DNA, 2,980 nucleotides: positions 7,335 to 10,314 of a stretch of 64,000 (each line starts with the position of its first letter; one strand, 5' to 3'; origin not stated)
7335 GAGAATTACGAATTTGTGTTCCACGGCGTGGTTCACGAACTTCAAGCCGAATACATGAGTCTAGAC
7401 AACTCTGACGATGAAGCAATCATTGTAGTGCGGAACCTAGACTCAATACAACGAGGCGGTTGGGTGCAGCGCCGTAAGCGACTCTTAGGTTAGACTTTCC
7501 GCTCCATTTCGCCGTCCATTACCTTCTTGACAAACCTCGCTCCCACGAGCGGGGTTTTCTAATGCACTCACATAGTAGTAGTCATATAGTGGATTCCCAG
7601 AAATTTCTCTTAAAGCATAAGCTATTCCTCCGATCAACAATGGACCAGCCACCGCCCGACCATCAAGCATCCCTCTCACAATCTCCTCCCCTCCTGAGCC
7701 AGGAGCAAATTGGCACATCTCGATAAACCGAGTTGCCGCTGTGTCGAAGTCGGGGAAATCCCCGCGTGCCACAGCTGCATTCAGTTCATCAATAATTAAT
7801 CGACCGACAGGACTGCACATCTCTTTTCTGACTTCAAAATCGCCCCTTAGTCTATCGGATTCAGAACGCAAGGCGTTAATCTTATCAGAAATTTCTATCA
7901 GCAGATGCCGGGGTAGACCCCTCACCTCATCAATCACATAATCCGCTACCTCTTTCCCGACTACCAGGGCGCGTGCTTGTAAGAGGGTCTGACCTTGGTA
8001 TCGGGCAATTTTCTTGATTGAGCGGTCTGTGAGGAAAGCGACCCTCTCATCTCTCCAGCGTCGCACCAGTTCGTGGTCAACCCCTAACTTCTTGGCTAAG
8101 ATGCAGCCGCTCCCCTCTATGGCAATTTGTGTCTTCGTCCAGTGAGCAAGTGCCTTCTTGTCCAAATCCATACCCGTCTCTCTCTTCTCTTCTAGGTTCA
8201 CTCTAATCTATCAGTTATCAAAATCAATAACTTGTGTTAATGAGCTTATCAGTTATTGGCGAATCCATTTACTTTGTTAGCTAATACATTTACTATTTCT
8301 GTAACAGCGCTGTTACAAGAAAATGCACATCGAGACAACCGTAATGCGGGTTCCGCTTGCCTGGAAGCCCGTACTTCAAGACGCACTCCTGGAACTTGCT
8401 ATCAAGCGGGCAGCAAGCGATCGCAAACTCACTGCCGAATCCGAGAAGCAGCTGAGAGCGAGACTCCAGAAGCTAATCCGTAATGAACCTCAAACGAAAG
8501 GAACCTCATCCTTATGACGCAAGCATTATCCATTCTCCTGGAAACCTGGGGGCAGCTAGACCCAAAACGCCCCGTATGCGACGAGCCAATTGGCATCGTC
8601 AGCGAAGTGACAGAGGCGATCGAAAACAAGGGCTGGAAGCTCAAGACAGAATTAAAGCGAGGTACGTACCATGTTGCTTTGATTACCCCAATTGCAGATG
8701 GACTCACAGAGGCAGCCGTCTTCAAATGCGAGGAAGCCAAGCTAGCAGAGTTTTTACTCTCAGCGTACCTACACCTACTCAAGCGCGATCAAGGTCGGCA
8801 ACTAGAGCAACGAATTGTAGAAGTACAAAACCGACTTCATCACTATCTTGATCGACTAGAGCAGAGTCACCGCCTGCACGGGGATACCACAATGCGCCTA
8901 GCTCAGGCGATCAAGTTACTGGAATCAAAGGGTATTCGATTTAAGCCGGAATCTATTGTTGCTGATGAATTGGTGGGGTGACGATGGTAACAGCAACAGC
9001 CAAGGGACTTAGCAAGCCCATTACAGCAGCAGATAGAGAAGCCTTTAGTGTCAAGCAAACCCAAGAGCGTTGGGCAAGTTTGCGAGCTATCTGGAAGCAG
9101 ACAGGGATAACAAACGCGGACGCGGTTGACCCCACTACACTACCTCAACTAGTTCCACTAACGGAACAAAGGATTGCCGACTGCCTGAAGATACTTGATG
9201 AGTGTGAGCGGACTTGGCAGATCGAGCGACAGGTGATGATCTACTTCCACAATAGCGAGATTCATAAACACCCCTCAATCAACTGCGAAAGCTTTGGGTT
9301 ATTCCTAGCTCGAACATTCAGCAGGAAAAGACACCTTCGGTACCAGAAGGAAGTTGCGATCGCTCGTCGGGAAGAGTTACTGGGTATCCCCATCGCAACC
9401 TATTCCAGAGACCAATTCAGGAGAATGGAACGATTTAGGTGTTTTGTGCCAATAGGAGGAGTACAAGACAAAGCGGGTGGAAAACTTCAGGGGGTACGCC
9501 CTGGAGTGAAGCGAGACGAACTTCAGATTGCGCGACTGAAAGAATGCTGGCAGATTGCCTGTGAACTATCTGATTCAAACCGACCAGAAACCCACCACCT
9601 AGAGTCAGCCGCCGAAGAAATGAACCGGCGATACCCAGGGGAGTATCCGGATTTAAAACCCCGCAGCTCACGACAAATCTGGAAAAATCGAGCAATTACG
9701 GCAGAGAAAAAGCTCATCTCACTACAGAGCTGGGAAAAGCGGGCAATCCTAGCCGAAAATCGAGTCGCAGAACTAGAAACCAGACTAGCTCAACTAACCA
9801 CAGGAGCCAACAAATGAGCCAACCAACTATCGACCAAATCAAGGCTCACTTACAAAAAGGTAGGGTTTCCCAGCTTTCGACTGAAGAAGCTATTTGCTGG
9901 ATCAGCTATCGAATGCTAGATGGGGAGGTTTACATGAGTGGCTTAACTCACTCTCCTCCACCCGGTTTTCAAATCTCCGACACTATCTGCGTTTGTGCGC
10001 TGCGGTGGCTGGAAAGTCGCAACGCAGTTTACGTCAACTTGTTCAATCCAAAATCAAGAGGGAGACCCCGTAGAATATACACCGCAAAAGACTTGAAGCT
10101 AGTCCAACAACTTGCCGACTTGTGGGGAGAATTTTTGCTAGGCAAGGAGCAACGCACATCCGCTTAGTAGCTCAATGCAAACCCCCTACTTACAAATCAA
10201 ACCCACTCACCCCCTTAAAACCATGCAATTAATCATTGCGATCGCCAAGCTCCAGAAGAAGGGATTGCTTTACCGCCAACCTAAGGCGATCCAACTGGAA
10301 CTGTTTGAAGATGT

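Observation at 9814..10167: Phage-encoded homolog of the cyanobacterial circadian period extender Pex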

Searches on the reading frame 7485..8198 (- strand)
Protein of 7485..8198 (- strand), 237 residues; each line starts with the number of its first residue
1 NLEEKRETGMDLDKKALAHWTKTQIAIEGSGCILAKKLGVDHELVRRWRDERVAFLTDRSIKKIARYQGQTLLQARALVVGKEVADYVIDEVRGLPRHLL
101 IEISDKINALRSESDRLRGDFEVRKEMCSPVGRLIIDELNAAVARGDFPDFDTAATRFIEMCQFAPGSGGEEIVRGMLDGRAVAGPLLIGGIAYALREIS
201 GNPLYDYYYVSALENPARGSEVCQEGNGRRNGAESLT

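Call 14: search_protein_families(library=pfam, proteins=[window:7485-8198:-], max_evalue=0.01)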
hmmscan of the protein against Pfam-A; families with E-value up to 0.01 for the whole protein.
window:7485-8198:- (237 aa): 0 families

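Call 15: search_protein_families(library=phrogs, proteins=[window:7485-8198:-], max_evalue=0.01)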
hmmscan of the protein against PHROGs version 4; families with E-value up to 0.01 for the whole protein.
window:7485-8198:- (237 aa): 1 family
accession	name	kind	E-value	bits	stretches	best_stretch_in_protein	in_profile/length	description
phrog_1763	-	DNA, RNA and nucleotide metabolism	0.0059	17.3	0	34-63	12-41/60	HTH DNA binding protein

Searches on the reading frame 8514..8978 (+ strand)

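Call 14: search_protein_families(library=pfam, proteins=[window:8514-8978:+], max_evalue=0.01)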
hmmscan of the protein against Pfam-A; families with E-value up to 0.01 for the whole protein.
window:8514-8978:+ (155 aa): 0 families

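Call 15: search_protein_families(library=phrogs, proteins=[window:8514-8978:+], max_evalue=0.01)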
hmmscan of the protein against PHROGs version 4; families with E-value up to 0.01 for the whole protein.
window:8514-8978:+ (155 aa): 1 family
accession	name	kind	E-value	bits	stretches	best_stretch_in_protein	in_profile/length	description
phrog_36414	-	unknown function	0.0024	18.9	1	91-154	5-67/76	-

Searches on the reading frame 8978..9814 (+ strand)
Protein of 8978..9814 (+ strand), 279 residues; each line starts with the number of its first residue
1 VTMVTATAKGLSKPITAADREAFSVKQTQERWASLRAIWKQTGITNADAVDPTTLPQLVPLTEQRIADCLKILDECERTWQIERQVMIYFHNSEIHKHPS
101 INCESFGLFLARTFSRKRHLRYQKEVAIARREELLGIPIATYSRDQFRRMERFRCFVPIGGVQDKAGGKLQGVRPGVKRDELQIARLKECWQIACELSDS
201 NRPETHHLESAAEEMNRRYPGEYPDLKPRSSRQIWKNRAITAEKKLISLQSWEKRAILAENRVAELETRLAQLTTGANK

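Call 14: search_protein_families(library=pfam, proteins=[window:8978-9814:+], max_evalue=0.01)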
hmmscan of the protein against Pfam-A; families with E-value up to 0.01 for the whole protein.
window:8978-9814:+ (279 aa): 0 families

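Call 15: search_protein_families(library=phrogs, proteins=[window:8978-9814:+], max_evalue=0.01)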
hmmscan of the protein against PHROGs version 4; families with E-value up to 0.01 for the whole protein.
window:8978-9814:+ (279 aa): 0 families

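Call 104: find_homologous_proteins(query=window:8978-9814:+, max_evalue=0.001)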
Query window:8978-9814:+ (279 aa): 5 proteins with E <= 0.001 among 815 candidates.
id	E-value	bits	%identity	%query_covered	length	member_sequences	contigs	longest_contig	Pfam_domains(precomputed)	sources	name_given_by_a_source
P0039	1.4e-182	623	100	99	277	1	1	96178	-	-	-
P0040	1.7e-121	423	69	97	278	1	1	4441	-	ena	-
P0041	2.6e-114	399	67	98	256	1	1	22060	-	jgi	jgi:hypothetical protein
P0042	5.7e-88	313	56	92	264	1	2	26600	-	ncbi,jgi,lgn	jgi:hypothetical protein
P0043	2.3e-43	167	42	78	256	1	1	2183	-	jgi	jgi:hypothetical protein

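Call 105: find_encoding_contigs(protein=P0042, flank=10000, max_places=3)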
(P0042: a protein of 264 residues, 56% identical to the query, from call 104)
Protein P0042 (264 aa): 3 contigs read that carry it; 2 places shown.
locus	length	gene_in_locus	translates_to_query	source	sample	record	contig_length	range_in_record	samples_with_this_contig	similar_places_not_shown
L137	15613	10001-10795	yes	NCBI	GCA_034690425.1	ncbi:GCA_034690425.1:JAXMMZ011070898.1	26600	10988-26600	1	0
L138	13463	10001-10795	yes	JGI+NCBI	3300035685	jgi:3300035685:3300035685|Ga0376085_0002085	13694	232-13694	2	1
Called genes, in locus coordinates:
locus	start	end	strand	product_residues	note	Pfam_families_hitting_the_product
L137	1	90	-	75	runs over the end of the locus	-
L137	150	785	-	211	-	-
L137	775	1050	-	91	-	-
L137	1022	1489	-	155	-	-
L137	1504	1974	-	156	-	-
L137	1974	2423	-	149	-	-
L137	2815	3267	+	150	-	PF00075:RNase_H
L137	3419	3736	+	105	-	-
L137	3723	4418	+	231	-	-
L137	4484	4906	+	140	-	-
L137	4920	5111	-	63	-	-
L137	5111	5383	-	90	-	-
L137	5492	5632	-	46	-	-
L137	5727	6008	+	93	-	-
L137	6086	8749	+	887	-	PF00270:DEAD, PF00271:Helicase_C, PF09369:MZB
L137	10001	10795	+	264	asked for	-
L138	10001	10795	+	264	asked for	-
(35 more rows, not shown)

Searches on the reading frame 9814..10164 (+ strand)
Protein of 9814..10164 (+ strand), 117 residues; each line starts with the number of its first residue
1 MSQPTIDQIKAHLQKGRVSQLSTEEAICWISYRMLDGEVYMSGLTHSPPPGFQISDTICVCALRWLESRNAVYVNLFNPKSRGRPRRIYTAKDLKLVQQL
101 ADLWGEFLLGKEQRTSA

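Call 4: search_protein_families(library=pfam, proteins=[window:9814-10164:+], max_evalue=10)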
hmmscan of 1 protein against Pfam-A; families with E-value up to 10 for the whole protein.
window:9814-10164:+ (117 aa): 1 family
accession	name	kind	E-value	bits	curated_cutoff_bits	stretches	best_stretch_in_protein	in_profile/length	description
PF09996.14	DUF2237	-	0.063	13.7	25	1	43-73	59-89/115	Uncharacterized protein conserved in bacteria (DUF2237)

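Call 5: search_protein_families(library=ncbifam, proteins=[window:9814-10164:+], max_evalue=10)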
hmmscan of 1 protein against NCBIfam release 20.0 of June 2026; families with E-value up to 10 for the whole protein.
window:9814-10164:+ (117 aa): 0 families

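Call 6: search_solved_structures(query=window:9814-10164:+, max_evalue=10, show_alignments=3)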
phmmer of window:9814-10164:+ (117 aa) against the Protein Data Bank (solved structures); distinct sequences matched with E-value up to 10: 6.
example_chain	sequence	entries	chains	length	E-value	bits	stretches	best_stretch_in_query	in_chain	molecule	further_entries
2dql_A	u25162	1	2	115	7.6e-10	42.1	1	18-108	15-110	Pex protein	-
2e1n_A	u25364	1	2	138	2.9e-06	30.5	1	19-109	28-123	Pex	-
2zfw_A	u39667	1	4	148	3.4e-06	30.3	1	19-109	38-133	Pex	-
8pju_A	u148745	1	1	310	0.21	14.8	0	30-51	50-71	SAKe6DEtal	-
3ush_A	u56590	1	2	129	0.25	14.6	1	27-71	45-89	Uncharacterized protein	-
5znn_A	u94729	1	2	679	1.7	11.9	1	18-49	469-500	Sortilin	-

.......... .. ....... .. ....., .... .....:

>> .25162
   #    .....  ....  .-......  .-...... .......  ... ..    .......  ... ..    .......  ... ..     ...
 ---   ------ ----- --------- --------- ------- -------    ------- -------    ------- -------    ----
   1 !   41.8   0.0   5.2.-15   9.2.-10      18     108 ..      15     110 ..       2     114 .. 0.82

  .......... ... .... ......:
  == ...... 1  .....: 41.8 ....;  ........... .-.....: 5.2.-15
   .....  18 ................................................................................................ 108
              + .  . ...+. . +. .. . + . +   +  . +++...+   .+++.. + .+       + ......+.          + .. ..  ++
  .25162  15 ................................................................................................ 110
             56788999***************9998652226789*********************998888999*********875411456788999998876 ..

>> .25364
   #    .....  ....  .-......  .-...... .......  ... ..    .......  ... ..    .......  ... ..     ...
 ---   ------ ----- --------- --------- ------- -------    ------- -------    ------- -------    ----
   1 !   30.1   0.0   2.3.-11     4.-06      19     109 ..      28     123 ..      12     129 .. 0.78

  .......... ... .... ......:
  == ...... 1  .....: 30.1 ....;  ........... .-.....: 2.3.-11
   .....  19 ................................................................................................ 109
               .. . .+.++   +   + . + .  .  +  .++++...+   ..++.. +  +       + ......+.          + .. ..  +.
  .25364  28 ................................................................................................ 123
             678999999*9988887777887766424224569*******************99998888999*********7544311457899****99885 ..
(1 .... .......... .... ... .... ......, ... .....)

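Call 15: search_protein_families(library=phrogs, proteins=[window:9814-10164:+], max_evalue=0.01)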
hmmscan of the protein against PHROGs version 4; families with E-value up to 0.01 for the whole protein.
window:9814-10164:+ (117 aa): 0 families
